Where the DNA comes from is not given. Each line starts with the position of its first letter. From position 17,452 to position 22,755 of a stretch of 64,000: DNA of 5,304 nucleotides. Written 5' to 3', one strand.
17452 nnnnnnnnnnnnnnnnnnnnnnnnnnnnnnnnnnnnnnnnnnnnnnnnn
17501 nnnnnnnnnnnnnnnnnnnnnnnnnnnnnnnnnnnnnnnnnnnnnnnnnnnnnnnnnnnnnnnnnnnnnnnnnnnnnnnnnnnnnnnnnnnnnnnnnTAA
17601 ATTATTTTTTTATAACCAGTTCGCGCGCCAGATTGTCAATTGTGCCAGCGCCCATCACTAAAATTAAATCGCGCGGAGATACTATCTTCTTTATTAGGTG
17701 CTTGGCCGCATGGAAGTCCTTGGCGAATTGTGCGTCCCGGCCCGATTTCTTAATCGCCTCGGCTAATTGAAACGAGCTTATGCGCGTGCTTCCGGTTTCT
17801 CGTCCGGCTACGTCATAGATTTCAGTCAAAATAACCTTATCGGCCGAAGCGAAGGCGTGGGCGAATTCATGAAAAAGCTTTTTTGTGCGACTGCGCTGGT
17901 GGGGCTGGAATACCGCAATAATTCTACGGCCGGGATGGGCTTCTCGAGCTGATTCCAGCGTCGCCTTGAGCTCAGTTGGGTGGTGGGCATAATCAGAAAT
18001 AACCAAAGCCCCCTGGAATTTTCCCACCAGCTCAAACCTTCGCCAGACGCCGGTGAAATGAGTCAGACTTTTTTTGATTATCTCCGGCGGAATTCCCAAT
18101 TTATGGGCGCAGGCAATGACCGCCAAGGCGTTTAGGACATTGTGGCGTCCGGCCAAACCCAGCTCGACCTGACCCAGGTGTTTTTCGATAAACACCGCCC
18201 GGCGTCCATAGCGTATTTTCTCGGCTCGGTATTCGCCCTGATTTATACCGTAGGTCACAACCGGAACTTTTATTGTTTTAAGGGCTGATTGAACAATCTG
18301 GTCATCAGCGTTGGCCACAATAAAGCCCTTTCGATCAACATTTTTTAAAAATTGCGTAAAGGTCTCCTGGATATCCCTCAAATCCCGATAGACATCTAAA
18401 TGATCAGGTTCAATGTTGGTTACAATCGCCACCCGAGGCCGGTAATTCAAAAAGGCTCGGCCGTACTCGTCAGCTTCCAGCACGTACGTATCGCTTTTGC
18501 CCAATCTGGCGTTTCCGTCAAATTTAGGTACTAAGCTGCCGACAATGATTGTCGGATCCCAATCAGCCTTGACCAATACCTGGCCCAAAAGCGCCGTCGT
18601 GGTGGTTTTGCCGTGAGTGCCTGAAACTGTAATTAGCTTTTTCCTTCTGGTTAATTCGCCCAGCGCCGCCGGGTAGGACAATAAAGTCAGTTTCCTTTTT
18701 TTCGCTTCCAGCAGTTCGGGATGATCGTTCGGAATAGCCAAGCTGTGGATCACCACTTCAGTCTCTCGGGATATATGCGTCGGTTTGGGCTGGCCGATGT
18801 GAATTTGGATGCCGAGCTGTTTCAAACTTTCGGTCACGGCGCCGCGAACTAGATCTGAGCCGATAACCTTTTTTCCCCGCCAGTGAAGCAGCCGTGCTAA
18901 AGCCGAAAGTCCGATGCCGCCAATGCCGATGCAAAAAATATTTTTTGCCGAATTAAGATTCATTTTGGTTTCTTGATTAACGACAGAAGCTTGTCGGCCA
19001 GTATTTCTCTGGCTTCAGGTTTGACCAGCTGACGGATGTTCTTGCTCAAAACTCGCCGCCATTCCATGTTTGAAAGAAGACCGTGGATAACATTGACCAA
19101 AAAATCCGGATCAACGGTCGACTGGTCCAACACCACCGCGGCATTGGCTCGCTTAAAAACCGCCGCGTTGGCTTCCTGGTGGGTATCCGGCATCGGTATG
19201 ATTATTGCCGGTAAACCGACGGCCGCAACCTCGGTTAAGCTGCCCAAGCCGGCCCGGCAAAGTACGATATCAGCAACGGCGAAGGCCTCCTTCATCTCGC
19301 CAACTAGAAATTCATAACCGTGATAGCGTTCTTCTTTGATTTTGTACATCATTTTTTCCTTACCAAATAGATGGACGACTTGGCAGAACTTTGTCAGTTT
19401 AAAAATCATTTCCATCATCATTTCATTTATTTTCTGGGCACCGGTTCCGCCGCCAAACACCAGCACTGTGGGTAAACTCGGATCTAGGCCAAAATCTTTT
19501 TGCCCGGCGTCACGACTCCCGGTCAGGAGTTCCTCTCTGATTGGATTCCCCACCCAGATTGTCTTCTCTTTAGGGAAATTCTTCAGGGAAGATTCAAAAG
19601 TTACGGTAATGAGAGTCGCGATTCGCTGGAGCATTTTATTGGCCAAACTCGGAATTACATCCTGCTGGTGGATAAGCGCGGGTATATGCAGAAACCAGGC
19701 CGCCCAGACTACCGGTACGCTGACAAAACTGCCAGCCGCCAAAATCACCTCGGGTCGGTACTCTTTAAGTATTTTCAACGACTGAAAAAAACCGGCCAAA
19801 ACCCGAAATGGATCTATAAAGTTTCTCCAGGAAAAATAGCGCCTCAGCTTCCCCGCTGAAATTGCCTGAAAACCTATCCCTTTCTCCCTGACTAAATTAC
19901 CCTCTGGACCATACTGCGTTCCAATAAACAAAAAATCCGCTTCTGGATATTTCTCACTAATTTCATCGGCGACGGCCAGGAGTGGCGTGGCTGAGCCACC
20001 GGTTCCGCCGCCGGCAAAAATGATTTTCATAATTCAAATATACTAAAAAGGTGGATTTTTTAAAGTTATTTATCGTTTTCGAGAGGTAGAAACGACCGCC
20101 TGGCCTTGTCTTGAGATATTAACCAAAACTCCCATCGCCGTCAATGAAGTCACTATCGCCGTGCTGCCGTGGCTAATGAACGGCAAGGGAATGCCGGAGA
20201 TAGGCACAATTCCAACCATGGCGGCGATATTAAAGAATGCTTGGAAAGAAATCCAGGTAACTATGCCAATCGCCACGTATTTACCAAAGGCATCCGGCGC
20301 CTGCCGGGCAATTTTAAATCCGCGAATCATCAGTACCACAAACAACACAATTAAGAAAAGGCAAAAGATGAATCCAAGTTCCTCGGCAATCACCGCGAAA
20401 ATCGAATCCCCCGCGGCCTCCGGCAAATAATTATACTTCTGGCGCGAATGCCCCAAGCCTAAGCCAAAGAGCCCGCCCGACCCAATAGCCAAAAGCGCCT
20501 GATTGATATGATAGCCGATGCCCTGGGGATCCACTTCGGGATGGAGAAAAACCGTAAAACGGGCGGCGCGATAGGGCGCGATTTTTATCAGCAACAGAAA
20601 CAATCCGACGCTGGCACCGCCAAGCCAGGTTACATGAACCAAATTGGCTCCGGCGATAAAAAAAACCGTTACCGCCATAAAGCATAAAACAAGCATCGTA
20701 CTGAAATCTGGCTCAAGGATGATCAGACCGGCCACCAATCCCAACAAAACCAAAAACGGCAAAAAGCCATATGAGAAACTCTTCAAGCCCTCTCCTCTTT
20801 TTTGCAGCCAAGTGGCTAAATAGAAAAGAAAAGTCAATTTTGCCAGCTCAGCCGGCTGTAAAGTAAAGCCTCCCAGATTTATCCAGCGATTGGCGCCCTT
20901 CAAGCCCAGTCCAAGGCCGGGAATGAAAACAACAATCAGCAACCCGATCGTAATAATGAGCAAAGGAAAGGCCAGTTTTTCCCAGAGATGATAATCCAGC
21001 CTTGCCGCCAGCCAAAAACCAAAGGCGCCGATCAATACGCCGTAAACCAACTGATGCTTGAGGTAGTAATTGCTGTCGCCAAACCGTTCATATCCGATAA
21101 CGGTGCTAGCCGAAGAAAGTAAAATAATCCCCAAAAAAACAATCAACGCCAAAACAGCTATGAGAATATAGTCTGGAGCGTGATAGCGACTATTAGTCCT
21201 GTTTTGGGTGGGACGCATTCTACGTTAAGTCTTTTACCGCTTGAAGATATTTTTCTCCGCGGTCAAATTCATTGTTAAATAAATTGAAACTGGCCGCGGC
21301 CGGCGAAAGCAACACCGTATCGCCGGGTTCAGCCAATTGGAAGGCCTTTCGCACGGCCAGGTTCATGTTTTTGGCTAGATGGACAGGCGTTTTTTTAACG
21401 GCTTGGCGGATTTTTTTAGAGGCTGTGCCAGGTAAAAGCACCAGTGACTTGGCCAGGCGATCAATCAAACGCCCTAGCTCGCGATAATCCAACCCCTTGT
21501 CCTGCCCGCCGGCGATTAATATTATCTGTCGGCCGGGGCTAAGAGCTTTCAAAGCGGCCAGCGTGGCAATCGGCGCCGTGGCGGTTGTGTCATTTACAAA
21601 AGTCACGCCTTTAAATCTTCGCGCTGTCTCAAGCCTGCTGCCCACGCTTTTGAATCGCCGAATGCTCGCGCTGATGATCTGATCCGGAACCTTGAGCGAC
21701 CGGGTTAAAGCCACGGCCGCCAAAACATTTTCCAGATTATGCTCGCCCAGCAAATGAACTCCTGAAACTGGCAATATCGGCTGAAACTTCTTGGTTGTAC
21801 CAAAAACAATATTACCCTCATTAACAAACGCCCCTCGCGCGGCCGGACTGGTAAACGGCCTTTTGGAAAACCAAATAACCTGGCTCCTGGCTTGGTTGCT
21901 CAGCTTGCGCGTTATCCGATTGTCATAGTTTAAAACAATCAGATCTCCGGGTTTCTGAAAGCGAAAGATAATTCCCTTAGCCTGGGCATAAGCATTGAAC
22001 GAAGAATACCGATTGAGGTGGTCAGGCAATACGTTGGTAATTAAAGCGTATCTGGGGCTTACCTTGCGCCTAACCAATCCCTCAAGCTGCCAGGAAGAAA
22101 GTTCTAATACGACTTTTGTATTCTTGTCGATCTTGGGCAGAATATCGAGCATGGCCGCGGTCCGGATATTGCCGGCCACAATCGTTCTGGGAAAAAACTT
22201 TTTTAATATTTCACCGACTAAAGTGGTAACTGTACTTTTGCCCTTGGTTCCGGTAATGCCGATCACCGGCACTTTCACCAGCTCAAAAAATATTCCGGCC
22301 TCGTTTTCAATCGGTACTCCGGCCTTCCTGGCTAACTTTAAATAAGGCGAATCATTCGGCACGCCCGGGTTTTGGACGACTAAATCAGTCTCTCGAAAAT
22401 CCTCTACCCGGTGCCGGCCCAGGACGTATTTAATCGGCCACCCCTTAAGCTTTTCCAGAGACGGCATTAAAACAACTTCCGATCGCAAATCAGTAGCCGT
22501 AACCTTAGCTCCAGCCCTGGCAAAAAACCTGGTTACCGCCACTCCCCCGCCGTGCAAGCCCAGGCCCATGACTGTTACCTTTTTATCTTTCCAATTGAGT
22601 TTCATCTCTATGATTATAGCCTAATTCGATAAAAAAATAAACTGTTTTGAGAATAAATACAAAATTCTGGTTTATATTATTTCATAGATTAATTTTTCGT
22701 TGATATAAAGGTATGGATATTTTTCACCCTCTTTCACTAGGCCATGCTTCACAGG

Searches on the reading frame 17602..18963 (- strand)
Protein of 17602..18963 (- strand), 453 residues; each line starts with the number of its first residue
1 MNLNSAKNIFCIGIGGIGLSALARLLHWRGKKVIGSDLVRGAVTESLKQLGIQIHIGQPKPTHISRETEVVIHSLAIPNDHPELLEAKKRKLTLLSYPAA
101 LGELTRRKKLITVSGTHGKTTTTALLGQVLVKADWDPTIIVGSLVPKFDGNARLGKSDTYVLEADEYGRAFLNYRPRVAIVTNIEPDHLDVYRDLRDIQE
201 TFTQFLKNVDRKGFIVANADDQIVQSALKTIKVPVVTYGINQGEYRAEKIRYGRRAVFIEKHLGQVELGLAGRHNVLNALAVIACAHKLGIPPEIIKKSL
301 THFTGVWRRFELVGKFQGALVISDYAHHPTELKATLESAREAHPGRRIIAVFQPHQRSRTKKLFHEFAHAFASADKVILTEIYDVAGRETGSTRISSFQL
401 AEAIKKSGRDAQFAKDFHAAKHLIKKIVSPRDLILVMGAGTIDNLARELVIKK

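Call 56: search_protein_families(library=pfam, proteins=[window:17602-18963:-], max_evalue=0.001)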
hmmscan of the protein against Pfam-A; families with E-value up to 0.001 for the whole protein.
window:17602-18963:- (453 aa): 3 families
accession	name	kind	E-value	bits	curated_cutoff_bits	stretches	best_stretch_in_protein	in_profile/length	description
PF08245.18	Mur_ligase_M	-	2.9e-31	109.4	24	1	113-286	1-200/200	Mur ligase middle domain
PF02875.26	Mur_ligase_C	-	6.1e-26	92.2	28.4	1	308-440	1-127/127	Mur ligase, glutamate ligase domain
PF01225.30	Mur_ligase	-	4.9e-20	72.1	21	1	11-108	4-94/95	Mur ligase family, catalytic domain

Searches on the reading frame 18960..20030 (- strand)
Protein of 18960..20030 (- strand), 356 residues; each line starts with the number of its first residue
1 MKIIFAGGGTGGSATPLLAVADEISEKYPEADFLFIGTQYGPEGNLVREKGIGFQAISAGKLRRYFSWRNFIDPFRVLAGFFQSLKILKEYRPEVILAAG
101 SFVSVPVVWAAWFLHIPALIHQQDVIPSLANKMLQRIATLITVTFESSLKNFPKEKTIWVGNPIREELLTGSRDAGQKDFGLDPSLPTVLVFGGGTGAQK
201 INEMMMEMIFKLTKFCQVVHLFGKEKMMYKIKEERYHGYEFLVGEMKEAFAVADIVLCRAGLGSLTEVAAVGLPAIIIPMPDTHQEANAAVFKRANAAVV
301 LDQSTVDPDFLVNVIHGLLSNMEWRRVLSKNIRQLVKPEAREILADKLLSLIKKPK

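Call 33: search_protein_families(library=pfam, proteins=[window:18960-20030:-], max_evalue=0.01)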
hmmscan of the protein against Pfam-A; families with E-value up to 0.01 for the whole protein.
window:18960-20030:- (356 aa): 4 families
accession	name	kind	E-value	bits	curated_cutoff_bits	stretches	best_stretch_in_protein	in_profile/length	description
PF03033.26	Glyco_transf_28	-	5.1e-32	111.3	26.2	1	3-141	1-137/139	Glycosyltransferase family 28 N-terminal domain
PF04101.22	Glyco_tran_28_C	-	1.7e-28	100.1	22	1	188-323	1-145/166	Glycosyltransferase family 28 C-terminal domain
PF06722.18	EryCIII-like_C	-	0.006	17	31.7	1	254-343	49-138/145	Erythromycin biosynthesis protein CIII-like, C-terminal domain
PF08660.17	Alg14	-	0.0094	16.4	27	0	74-154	75-164/171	Oligosaccharide biosynthesis protein Alg14 like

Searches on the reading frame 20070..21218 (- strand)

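Call 33: search_protein_families(library=pfam, proteins=[window:20070-21218:-], max_evalue=0.01)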
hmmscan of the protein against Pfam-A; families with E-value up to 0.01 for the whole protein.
window:20070-21218:- (382 aa): 1 family
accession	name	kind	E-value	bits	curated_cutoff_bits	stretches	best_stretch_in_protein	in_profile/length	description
PF01098.24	FTSW_RODA_SPOVE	-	8.7e-100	334.6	26.4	1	18-371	3-353/356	Cell cycle protein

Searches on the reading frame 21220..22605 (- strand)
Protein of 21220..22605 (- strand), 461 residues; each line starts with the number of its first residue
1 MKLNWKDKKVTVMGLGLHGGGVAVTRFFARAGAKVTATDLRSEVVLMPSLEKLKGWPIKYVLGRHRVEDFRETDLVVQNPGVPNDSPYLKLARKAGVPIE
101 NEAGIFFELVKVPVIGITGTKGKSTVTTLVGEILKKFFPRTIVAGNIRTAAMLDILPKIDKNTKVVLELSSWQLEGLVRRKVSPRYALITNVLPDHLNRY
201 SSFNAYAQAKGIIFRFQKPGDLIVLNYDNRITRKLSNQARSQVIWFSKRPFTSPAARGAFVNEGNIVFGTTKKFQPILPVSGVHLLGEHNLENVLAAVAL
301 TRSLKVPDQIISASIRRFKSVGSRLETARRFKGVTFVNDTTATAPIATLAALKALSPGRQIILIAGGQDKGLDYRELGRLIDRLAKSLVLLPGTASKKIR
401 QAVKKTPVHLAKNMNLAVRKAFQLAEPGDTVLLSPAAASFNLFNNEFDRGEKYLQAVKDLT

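Call 33: search_protein_families(library=pfam, proteins=[window:21220-22605:-], max_evalue=0.01)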
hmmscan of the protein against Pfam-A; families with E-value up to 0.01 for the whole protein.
window:21220-22605:- (461 aa): 3 families
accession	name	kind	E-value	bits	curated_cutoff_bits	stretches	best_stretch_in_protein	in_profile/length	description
PF08245.18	Mur_ligase_M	-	3.6e-28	99.3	24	1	117-300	1-199/200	Mur ligase middle domain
PF02875.26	Mur_ligase_C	-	3.2e-15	57.5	28.4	1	324-436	2-126/127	Mur ligase, glutamate ligase domain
PF21799.2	MurD-like_N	-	1.7e-12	47.8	27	1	8-99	1-86/88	Mur ligase MurD-like, N-terminal domain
